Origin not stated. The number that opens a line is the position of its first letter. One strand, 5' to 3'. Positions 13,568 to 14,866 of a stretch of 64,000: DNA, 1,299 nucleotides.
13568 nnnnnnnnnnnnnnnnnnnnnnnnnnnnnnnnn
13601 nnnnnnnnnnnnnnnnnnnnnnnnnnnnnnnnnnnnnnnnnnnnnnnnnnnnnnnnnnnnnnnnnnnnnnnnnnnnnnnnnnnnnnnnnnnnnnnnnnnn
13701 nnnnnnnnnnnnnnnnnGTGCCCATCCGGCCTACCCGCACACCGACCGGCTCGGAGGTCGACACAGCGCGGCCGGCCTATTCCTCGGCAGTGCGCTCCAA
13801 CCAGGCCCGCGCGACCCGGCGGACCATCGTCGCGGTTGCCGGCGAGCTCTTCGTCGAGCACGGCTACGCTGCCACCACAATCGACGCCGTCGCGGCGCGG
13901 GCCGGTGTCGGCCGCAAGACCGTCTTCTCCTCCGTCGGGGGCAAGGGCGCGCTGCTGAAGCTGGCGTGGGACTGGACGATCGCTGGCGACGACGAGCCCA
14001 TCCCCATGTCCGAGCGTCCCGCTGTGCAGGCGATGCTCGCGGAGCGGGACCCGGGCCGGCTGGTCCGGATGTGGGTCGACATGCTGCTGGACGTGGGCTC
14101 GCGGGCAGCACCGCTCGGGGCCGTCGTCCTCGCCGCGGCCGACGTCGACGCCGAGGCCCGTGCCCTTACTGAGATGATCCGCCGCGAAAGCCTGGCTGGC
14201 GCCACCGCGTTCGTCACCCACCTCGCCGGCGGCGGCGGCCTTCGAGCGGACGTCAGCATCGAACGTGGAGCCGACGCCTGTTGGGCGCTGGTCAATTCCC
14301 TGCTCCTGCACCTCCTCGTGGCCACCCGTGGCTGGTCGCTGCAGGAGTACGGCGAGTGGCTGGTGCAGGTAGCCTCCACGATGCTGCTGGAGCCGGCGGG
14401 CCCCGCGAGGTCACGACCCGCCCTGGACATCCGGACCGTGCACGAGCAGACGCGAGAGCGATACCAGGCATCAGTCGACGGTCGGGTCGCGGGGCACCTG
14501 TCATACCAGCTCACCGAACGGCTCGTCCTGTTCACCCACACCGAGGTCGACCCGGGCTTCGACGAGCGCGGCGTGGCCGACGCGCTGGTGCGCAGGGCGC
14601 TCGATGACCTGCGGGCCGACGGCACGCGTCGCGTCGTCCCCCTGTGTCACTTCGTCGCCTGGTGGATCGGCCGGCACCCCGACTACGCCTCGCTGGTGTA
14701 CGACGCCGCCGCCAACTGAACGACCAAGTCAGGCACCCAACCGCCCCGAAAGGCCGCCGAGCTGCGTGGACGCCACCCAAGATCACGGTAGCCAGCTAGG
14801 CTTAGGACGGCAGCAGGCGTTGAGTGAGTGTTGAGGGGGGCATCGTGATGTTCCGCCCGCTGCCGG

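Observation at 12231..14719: TetR regulator fused to a GNAT acetyltransferase domain, divergent from an FAD oxidoreductase, with three tetO-half-site-like direct repeats that each carry a Shine-Dalgarno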

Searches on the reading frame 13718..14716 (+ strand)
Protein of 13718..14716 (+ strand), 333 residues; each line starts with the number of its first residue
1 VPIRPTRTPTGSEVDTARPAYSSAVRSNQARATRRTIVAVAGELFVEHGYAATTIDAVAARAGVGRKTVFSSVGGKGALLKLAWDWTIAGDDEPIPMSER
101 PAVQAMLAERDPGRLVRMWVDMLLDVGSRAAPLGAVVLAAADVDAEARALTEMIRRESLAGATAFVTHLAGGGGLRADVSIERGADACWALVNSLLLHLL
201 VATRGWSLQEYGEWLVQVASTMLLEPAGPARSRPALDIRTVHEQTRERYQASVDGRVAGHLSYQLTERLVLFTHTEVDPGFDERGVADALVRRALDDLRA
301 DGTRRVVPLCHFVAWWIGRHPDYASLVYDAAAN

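Call 6: search_protein_families(library=pfam, proteins=[window:13718-14716:+], max_evalue=0.1)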
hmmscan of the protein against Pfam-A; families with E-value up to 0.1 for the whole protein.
window:13718-14716:+ (333 aa): 3 families
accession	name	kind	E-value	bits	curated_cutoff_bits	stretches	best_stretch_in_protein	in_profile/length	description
PF14542.12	Acetyltransf_CG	-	2.9e-21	75.8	30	1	248-325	1-79/80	GCN5-related N-acetyl-transferase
PF00440.29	TetR_N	-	8.5e-10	38.7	24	1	37-81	1-45/47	Bacterial regulatory proteins, tetR family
PF00583.31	Acetyltransf_1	-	0.00058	20.6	20.7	1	241-306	28-96/116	Acetyltransferase (GNAT) family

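Call 7: search_protein_families(library=ncbifam, proteins=[window:13718-14716:+], max_evalue=0.1)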
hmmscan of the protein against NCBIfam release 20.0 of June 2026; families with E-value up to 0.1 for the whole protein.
window:13718-14716:+ (333 aa): 12 families
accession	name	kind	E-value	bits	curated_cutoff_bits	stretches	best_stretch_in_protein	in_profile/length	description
TIGR03968.1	mycofact_TetR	equivalog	2.6e-09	37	224.9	1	28-79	5-56/190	mycofactocin system transcriptional regulator MftR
NF041196.1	ScbR_bind_reg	equivalog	1.1e-06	28.9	150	1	30-65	4-39/191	ScbR family autoregulator-binding transcription factor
NF007949.0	PRK10668.1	equivalog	1.9e-05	24.3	271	1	28-85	7-64/216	multidrug efflux transporter transcriptional repressor AcrR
NF053731.1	TransRegFasRMycb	equivalog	0.00011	22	330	1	31-76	9-55/199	HTH-type transcriptional activator FasR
NF050111.1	TransRegSACE7040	equivalog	0.0017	18.3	250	1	34-80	3-49/186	SACE_7040 family transcriptional regulator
NF053516.1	TranRepPrsAVib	equivalog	0.0021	17.9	300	1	30-81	4-55/208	TetR family transcriptional repressor PsrA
NF007430.0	PRK09975.1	equivalog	0.0028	16.8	274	1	28-85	7-64/220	acrEF/envCD operon transcriptional regulator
NF000040.3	Tn10_TetC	equivalog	0.0092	16.2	425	1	29-81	10-62/197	tetracyline resistance-associated transcriptional repressor TetC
NF011584.0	PRK15008.1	equivalog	0.015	15.1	230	1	24-78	10-64/212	HTH-type transcriptional regulator RutR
NF051852.1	efflux_TF_MtrR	exception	0.019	14.8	280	1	29-70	7-48/205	multidrug efflux system transcriptional repressor MtrR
NF037937.1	septum_RefZ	equivalog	0.026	14.4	180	1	35-80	2-47/195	forespore capture DNA-binding protein RefZ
TIGR03384.1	betaine_BetI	equivalog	0.065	12.9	201.3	0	33-81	9-57/189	choline-binding transcriptional repressor BetI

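Call 8: find_homologous_proteins(query=window:13718-14716:+, max_evalue=0.00001)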
Query window:13718-14716:+ (333 aa): 294 proteins with E <= 0.00001 among 8000 candidates; the best 120 are listed.
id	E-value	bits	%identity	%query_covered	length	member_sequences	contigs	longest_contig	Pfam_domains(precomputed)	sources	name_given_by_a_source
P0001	9.3e-212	720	99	100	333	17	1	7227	PF00440.30,PF14542.13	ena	-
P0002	4.7e-180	616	86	98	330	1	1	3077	PF00440.30,PF14542.13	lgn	-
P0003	1.2e-171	588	83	98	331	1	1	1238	PF00440.30,PF14542.13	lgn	-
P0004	5.4e-168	576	82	98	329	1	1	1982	PF00440.30,PF14542.13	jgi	jgi:predicted GNAT family acetyltransferase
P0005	7.5e-165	566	80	98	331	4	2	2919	PF00440.30,PF14542.13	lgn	-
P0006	3.6e-163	560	79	98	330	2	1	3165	PF00440.30,PF14542.13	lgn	-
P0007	8.4e-163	559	79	98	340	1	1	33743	PF00440.30,PF14542.13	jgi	jgi:AcrR family transcriptional regulator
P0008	2.2e-162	558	81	98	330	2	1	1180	PF00440.30,PF14542.13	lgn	-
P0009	2.0e-160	551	79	98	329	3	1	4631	PF00440.30,PF14542.13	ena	-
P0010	3.2e-160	551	78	98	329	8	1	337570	PF00440.30,PF14542.13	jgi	jgi:predicted GNAT family acetyltransferase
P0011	1.2e-159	549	78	98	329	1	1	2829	PF00440.30,PF14542.13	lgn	-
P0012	3.4e-159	547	78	98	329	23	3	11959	PF00440.30,PF14542.13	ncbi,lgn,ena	-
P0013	1.9e-158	545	80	94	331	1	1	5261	PF00440.30,PF14542.13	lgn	-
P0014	1.8e-157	542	76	100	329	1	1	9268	PF00440.30,PF14542.13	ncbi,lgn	-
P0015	6.4e-151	520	75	98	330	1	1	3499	PF00440.30,PF14542.13,PF00583.32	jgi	jgi:AcrR family transcriptional regulator/predicted GNAT family acetyltransferase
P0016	3.9e-149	514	74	97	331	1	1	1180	PF00440.30,PF14542.13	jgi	jgi:AcrR family transcriptional regulator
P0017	3.4e-148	511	74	96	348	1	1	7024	PF00440.30,PF14542.13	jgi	-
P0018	8.4e-145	500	73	98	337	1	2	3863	PF00440.30,PF14542.13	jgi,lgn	jgi:AcrR family transcriptional regulator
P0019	5.9e-142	491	69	99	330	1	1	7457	PF00440.30,PF14542.13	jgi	jgi:AcrR family transcriptional regulator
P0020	1.9e-141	489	69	99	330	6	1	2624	PF00440.30,PF14542.13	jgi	jgi:AcrR family transcriptional regulator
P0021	4.5e-141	488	70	98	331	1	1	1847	PF00440.30,PF14542.13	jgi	jgi:AcrR family transcriptional regulator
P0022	9.9e-140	483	70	98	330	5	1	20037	PF00440.30,PF14542.13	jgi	jgi:AcrR family transcriptional regulator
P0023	2.2e-139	482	70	98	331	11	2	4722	PF00440.30,PF14542.13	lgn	-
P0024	1.4e-138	480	73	94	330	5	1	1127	PF00440.30,PF14542.13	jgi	jgi:AcrR family transcriptional regulator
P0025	7.0e-138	477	70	97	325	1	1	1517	PF00440.30,PF14542.13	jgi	jgi:AcrR family transcriptional regulator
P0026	2.1e-137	476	71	93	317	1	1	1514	PF00440.30,PF14542.13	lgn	-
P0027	1.2e-136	473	70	95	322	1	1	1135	PF00440.30,PF14542.13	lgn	-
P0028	1.2e-135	470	67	98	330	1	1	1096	PF00440.30,PF14542.13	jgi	jgi:AcrR family transcriptional regulator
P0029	2.5e-135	469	70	95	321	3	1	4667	PF00440.30,PF14542.13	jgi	jgi:AcrR family transcriptional regulator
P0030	3.3e-135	469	68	95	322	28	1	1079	PF00440.30,PF14542.13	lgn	-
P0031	7.1e-135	467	70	93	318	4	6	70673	PF00440.30,PF14542.13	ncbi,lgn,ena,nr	ncbi:MAG TPA: N-acetyltransferase [Nocardioidaceae bacterium]|nr:N-acetyltransferase [Nocardioidacea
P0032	3.3e-134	465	69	92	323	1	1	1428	PF00440.30,PF14542.13,PF00583.32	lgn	-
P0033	3.6e-134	465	67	96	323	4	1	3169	PF00440.30,PF14542.13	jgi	jgi:AcrR family transcriptional regulator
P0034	5.2e-134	465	67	94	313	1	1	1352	PF00440.30,PF14542.13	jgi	jgi:AcrR family transcriptional regulator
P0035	2.6e-133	462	70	94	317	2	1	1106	PF00440.30,PF14542.13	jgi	jgi:AcrR family transcriptional regulator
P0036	5.7e-133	461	70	93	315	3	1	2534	PF00440.30,PF14542.13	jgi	jgi:AcrR family transcriptional regulator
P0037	1.5e-132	460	70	93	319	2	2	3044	PF00440.30,PF14542.13,PF00583.32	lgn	-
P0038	1.6e-132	460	69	97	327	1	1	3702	PF00440.30,PF14542.13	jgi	jgi:AcrR family transcriptional regulator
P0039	4.2e-132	458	66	96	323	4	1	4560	PF00440.30,PF14542.13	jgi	jgi:AcrR family transcriptional regulator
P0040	4.9e-131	455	69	93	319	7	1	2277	PF00440.30,PF14542.13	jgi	jgi:AcrR family transcriptional regulator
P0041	7.4e-131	454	64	98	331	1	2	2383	PF00440.30,PF14542.13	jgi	jgi:AcrR family transcriptional regulator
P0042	5.7e-130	451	69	88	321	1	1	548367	PF00440.30,PF14542.13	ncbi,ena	-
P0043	6.0e-130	451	66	98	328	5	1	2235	PF00440.30,PF14542.13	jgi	jgi:AcrR family transcriptional regulator/predicted GNAT family acetyltransferase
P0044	6.9e-130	451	69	89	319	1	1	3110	PF00440.30,PF14542.13,PF00583.32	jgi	jgi:AcrR family transcriptional regulator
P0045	5.2e-129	448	65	97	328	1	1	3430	PF00440.30,PF14542.13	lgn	-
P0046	1.9e-128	446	68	88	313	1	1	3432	PF00440.30,PF14542.13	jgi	jgi:AcrR family transcriptional regulator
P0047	3.8e-127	442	68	92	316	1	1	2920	PF00440.30,PF14542.13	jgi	jgi:AcrR family transcriptional regulator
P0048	3.3e-125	436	67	95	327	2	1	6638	PF00440.30,PF14542.13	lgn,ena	-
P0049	6.1e-125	435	66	94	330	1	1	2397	PF00440.30,PF14542.13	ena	-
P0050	1.4e-124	434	63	98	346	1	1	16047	PF00440.30,PF14542.13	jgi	jgi:AcrR family transcriptional regulator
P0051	3.4e-124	432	66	94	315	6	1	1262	PF00440.30,PF14542.13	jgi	jgi:AcrR family transcriptional regulator/predicted GNAT family acetyltransferase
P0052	5.2e-124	432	65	94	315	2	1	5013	PF00440.30,PF14542.13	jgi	jgi:AcrR family transcriptional regulator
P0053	7.5e-124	431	69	88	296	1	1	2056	PF00440.30,PF14542.13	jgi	jgi:AcrR family transcriptional regulator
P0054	2.3e-122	426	66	93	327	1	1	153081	PF00440.30,PF14542.13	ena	-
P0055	1.5e-121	424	64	94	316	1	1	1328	PF00440.30,PF14542.13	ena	-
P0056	6.3e-120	418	63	96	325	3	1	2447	PF00440.30,PF14542.13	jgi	jgi:AcrR family transcriptional regulator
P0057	7.6e-119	415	65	92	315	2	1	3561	PF00440.30,PF14542.13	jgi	jgi:AcrR family transcriptional regulator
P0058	1.6e-118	414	65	93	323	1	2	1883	PF00440.30,PF14542.13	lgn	-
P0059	2.6e-118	413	63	95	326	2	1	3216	PF00440.30,PF14542.13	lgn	-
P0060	4.9e-117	409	65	92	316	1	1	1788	PF00440.30,PF14542.13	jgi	jgi:AcrR family transcriptional regulator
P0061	4.9e-117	409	63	98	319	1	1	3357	PF00440.30,PF14542.13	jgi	jgi:AcrR family transcriptional regulator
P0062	6.7e-116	405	63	93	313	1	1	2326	PF00440.30,PF14542.13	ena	-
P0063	2.8e-115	403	62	96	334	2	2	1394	PF00440.30,PF14542.13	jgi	jgi:AcrR family transcriptional regulator/predicted GNAT family acetyltransferase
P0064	1.4e-114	401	62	94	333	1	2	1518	PF00440.30,PF14542.13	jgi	jgi:AcrR family transcriptional regulator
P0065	9.8e-114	398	63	93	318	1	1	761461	PF00440.30,PF14542.13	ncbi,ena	-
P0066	1.7e-113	397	63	94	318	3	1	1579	PF00440.30,PF14542.13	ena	-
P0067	4.4e-112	393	63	91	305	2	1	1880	PF00440.30,PF14542.13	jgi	-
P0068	6.2e-111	389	63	93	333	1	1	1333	PF00440.30,PF14542.13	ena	-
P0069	1.2e-110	388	61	94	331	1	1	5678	PF00440.30,PF14542.13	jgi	jgi:AcrR family transcriptional regulator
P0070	4.2e-110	386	63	93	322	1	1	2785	PF00440.30,PF14542.13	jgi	jgi:AcrR family transcriptional regulator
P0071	4.2e-110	386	62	92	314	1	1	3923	PF00440.30,PF14542.13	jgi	jgi:AcrR family transcriptional regulator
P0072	1.2e-106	375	59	95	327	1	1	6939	PF00440.30,PF14542.13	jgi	jgi:AcrR family transcriptional regulator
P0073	5.9e-104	366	60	93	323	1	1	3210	PF00440.30,PF14542.13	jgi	jgi:AcrR family transcriptional regulator/predicted GNAT family acetyltransferase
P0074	2.4e-99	351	57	94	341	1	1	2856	PF00440.30,PF14542.13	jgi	jgi:AcrR family transcriptional regulator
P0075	2.2e-98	348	60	92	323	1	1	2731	PF00440.30,PF14542.13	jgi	jgi:AcrR family transcriptional regulator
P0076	3.6e-98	347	71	71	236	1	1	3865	PF14542.13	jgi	jgi:predicted GNAT family acetyltransferase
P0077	3.9e-98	347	57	94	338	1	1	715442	PF00440.30,PF14542.13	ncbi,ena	-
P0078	5.8e-98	346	58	92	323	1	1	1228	PF00440.30,PF14542.13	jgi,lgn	jgi:AcrR family transcriptional regulator/predicted GNAT family acetyltransferase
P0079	7.6e-98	346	72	65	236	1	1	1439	PF00440.30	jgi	jgi:AcrR family transcriptional regulator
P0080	1.7e-97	345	56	96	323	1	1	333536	PF00440.30,PF14542.13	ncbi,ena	-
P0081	1.5e-88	315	58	86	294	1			PF00440.30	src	-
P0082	5.6e-88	313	66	71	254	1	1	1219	PF00440.30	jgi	jgi:AcrR family transcriptional regulator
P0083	7.3e-86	306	68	65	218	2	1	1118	PF14542.13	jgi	jgi:predicted GNAT family acetyltransferase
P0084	3.4e-85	304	60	78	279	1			PF00440.30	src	-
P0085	2.0e-75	272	57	70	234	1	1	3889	PF14542.13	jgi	jgi:predicted GNAT family acetyltransferase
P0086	4.1e-75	271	65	63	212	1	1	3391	PF00440.30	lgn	-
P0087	8.7e-73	263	63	63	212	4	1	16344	PF00440.30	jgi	jgi:AcrR family transcriptional regulator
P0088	5.6e-64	234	56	62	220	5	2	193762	PF00440.30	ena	-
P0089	7.4e-64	234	54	66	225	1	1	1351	PF00440.30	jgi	jgi:AcrR family transcriptional regulator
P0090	5.2e-63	231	55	64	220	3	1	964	PF00440.30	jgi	jgi:AcrR family transcriptional regulator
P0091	2.6e-61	226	54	67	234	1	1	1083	PF00440.30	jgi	jgi:AcrR family transcriptional regulator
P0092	7.4e-61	224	55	63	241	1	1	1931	PF00440.30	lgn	-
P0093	5.1e-59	218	55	61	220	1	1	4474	PF00440.30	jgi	jgi:AcrR family transcriptional regulator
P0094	6.2e-59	218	56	63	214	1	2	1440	PF00440.30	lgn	-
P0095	1.8e-58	216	52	66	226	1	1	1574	PF00440.30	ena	-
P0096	3.4e-58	215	53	62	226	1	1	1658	PF00440.30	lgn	-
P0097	3.7e-58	215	51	62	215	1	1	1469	PF00440.30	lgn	-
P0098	1.3e-57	214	54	61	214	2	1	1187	PF00440.30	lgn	-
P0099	1.6e-57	213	54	61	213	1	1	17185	PF00440.30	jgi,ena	jgi:AcrR family transcriptional regulator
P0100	2.1e-57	213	51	64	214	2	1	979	PF00440.30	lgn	-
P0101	3.7e-57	212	51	61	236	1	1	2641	PF00440.30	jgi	jgi:AcrR family transcriptional regulator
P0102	4.3e-57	212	54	54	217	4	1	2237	PF00440.30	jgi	jgi:AcrR family transcriptional regulator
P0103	9.0e-57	211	54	63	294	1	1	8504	PF00440.30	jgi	jgi:AcrR family transcriptional regulator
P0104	1.8e-56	210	55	61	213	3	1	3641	PF00440.30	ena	-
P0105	1.9e-56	210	51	66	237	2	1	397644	PF00440.30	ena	-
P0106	1.9e-56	210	52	63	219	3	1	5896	PF00440.30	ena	-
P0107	2.3e-56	209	49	63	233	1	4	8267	PF00440.30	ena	-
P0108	3.0e-56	209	50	61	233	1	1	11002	PF00440.30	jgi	jgi:AcrR family transcriptional regulator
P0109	3.3e-56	209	50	61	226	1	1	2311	PF00440.30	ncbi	-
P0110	4.8e-56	208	52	62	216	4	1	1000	PF00440.30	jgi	jgi:AcrR family transcriptional regulator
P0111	5.7e-56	208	52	62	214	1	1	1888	PF00440.30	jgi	jgi:AcrR family transcriptional regulator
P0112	6.1e-56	208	52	64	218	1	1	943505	PF00440.30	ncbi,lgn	ncbi:MAG: helix-turn-helix domain-containing protein [Nocardioidaceae bacterium]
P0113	7.1e-56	208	55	59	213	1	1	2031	PF00440.30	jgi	jgi:AcrR family transcriptional regulator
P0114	9.8e-56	207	54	59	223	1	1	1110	PF00440.30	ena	-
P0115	1.2e-55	207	49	62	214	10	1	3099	PF00440.30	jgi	jgi:TetR/AcrR family transcriptional regulator, regulator of autoinduction and epiphytic fitness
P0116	1.2e-55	207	50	65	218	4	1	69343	PF00440.30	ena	-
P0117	1.3e-55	207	50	63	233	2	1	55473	PF00440.30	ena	-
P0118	2.5e-55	206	52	61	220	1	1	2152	PF00440.30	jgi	-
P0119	4.7e-55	205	52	63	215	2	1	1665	PF00440.30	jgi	jgi:AcrR family transcriptional regulator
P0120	7.2e-55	205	51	64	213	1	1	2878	PF00440.30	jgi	jgi:AcrR family transcriptional regulator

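Call 10: find_related_loci(query=A1, collection=genome_contigs, flank=4000)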
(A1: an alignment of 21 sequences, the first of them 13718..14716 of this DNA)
Query A1 (333 aa) in genome_contigs; peptide patterns used: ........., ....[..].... (x = any residue, [..] = any of these).
86 stretches matched a pattern; 23 encode a relative of the query (tblastn E <= 1e-3); 23 distinct loci.
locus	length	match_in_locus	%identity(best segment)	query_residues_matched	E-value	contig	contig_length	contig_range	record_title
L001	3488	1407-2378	79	6-329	3e-160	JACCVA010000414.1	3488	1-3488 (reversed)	MAG: Nocardioidaceae bacterium isolate MGR_bin114 SD2897-2912_k127_5811710, whole genome shotgun sequence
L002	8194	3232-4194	77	11-332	2e-153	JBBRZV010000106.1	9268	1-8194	MAG: Actinomycetales bacterium isolate metawrap_la5_9 metawrap_la5_9_K_1054726_L_9268_cov_36.6373, whole genome shotgun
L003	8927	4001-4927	70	17-327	7e-138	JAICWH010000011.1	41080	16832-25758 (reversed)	MAG: Nocardioidaceae bacterium isolate LS_FP_2_bin.32 k141_353648_length_41080_cov_80.3499, whole genome shotgun sequenc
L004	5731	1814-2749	68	17-330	4e-132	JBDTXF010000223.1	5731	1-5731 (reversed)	MAG: Nocardioidaceae bacterium isolate cluster4_bin.11 NODE_52800_length_5731_cov_6.566596, whole genome shotgun sequenc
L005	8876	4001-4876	69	37-330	9e-130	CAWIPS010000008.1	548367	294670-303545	MAG: uncultured Actinomycetota bacterium isolate MFD01721.bin.1.290 genome assembly, contig: contig_29470, whole genome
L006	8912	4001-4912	65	22-327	5e-119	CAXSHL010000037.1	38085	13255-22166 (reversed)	MAG: uncultured Nocardioidaceae bacterium isolate private_X4_metawrap_bin.13 genome assembly, contig: private_X4_metawra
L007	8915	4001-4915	63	14-322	3e-117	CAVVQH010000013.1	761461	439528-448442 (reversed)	MAG: uncultured Actinomycetota bacterium isolate MFD02581.bin.2.209 genome assembly, contig: contig_72090, whole genome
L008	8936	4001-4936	57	16-329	8e-103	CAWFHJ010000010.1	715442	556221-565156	MAG: uncultured Actinomycetota bacterium isolate MFD02581.bin.1.108 genome assembly, contig: contig_3075, whole genome s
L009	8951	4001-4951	56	15-333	1e-94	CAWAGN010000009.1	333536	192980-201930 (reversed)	MAG: uncultured Actinomycetota bacterium isolate MFD02581.bin.1.105 genome assembly, contig: contig_37412, whole genome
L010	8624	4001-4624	48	17-224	3e-53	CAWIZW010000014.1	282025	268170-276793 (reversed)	MAG: uncultured Acidimicrobiia bacterium isolate MFD05567.bin.2.101 genome assembly, contig: contig_4034, whole genome s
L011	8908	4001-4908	56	17-321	7e-94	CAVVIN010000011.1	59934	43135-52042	MAG: uncultured Actinomycetota bacterium isolate MFD02840.bin.2.89 genome assembly, contig: contig_28854, whole genome s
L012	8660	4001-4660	47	6-225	4e-50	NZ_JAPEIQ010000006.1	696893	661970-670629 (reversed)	Hoyosella sp. YIM 151337 Scaffold6, whole genome shotgun sequence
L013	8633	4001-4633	46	13-224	2e-49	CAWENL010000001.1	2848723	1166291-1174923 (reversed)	MAG: uncultured Actinomycetota bacterium isolate MFD02581.bin.1.69 genome assembly, contig: contig_2798, whole genome sh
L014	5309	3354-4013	48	18-237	5e-47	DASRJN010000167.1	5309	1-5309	MAG TPA_asm: Acidimicrobiales bacterium isolate SMAG_U10137 k141_2855835, whole genome shotgun sequence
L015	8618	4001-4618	48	18-224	4e-47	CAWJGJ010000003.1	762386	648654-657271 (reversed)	MAG: uncultured Acidimicrobiales bacterium isolate MFD09267.bin.1.253 genome assembly, contig: contig_50650, whole genom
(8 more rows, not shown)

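Call 14: find_encoding_contigs(protein=P0001, flank=3000, max_places=6)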
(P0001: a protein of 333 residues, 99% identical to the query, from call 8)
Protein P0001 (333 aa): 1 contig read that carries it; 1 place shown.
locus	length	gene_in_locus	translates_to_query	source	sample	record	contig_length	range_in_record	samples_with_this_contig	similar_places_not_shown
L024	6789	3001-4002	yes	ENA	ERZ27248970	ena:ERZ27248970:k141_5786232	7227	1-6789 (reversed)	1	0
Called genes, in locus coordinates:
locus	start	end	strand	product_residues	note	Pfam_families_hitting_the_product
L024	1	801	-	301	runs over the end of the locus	PF00849:PseudoU_synth_2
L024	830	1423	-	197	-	PF01252:Peptidase_A8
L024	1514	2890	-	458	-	PF04820:Trp_halogenase (faint)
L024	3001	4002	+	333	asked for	PF00440:TetR_N, PF14542:Acetyltransf_CG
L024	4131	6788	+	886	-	?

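Call 15: find_encoding_contigs(protein=P0002, flank=3000, max_places=4)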
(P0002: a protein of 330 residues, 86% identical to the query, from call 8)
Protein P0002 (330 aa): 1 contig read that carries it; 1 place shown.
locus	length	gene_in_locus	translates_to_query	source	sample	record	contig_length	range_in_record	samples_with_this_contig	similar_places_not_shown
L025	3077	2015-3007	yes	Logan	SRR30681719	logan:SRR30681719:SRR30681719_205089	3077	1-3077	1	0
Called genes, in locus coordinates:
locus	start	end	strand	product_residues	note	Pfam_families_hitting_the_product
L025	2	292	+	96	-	?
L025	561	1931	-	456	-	PF01494:FAD_binding_3 (faint), PF04820:Trp_halogenase (faint)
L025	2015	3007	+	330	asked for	PF00440:TetR_N, PF14542:Acetyltransf_CG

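Call 18: find_related_loci(query=A1, collection=metagenome_contigs, flank=3000)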
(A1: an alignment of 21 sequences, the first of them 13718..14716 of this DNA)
Query A1 (333 aa) in metagenome_contigs; peptide patterns used: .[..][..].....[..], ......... (x = any residue, [..] = any of these).
389 stretches matched a pattern; 283 encode a relative of the query (tblastn E <= 1e-3); the best 80 are kept; 80 distinct loci.
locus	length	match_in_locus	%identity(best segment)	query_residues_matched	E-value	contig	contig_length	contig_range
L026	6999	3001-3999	99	1-333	0e+0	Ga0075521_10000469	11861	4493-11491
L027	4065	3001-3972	79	6-329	3e-156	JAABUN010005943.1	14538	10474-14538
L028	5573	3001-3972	78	6-329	3e-153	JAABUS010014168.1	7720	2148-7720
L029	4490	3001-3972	78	6-329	4e-154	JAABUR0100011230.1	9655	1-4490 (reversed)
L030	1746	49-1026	67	5-327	8e-146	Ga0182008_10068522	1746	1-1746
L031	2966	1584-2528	67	14-331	1e-127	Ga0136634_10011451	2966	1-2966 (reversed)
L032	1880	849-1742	63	21-322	2e-124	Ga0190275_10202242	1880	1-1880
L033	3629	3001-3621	50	21-227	2e-59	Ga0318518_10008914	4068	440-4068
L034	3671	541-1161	51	21-227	2e-59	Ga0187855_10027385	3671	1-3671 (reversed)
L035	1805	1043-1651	51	21-226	2e-60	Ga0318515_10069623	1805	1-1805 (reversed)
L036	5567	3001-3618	53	21-226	1e-58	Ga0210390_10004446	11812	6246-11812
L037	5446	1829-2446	52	21-226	3e-58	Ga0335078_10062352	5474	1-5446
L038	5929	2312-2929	52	21-226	4e-58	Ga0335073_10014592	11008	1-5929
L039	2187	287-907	50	21-227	1e-58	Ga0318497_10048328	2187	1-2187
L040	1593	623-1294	48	11-232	5e-60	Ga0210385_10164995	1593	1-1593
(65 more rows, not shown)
